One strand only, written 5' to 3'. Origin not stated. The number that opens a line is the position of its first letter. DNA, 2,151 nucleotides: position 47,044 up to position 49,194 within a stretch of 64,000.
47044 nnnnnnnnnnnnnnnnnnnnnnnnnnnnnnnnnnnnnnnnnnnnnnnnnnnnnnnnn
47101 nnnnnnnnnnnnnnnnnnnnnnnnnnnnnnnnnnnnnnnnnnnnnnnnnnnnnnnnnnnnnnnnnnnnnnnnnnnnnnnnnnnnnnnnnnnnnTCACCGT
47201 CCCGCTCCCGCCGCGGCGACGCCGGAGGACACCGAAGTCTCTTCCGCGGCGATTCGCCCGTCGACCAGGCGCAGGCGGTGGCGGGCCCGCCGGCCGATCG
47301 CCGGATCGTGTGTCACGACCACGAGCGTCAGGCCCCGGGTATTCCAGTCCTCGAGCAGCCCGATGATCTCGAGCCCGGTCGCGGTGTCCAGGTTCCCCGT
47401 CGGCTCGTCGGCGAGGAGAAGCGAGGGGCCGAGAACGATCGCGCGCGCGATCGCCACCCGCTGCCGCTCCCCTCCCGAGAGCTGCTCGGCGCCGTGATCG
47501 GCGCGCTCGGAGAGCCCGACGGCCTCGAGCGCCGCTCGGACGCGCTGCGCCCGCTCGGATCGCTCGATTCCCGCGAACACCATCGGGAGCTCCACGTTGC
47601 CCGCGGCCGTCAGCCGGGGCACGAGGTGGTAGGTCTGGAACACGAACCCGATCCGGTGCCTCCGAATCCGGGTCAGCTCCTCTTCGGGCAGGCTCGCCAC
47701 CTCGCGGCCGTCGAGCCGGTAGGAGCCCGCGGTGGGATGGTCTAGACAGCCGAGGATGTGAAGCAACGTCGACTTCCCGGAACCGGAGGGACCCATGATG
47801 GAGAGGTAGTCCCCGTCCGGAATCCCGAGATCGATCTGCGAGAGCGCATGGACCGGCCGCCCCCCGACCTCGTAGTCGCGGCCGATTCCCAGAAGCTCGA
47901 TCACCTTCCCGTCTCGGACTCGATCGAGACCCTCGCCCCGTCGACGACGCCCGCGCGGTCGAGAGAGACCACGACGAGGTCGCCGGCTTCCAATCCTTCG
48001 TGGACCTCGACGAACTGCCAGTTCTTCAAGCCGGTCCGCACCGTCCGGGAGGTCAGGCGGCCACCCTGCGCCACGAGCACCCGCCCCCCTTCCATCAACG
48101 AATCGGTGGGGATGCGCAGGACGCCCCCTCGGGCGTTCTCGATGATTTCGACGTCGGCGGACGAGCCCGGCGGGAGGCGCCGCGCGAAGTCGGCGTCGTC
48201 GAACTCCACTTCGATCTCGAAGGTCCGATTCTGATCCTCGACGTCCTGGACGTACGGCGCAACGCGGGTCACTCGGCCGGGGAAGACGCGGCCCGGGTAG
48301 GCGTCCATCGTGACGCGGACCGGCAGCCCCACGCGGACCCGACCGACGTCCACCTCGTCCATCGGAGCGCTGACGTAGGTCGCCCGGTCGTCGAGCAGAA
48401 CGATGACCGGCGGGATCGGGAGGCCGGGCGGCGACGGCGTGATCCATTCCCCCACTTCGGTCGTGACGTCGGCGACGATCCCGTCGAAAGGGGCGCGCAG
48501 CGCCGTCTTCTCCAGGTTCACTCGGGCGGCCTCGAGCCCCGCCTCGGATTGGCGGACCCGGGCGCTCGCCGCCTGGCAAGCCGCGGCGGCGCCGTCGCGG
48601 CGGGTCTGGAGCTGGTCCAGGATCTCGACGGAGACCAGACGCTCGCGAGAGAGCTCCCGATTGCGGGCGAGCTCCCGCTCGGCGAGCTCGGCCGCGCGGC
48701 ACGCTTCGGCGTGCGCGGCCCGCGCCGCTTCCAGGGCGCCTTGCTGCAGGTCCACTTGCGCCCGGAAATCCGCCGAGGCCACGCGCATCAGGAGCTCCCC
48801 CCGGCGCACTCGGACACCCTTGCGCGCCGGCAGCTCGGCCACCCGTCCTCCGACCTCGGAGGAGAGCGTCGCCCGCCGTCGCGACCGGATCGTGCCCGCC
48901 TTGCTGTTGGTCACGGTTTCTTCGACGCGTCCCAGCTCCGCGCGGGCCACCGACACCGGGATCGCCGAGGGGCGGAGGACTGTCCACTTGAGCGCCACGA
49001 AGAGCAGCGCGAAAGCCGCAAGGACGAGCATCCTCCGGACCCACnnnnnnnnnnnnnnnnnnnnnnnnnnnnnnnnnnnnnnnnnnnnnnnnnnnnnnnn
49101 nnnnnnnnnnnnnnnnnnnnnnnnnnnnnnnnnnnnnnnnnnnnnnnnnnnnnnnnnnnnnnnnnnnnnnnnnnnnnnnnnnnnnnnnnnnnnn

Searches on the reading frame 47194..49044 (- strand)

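Call 61: search_protein_families(library=pfam, proteins=[window:47194-49044:-], max_evalue=0.00001)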
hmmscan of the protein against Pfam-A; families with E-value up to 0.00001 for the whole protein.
window:47194-49044:- (616 aa): 1 family
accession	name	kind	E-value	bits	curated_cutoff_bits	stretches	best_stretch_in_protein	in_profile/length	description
PF00005.33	ABC_tran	-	1.8e-32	113.3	25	1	401-549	1-136/137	ABC transporter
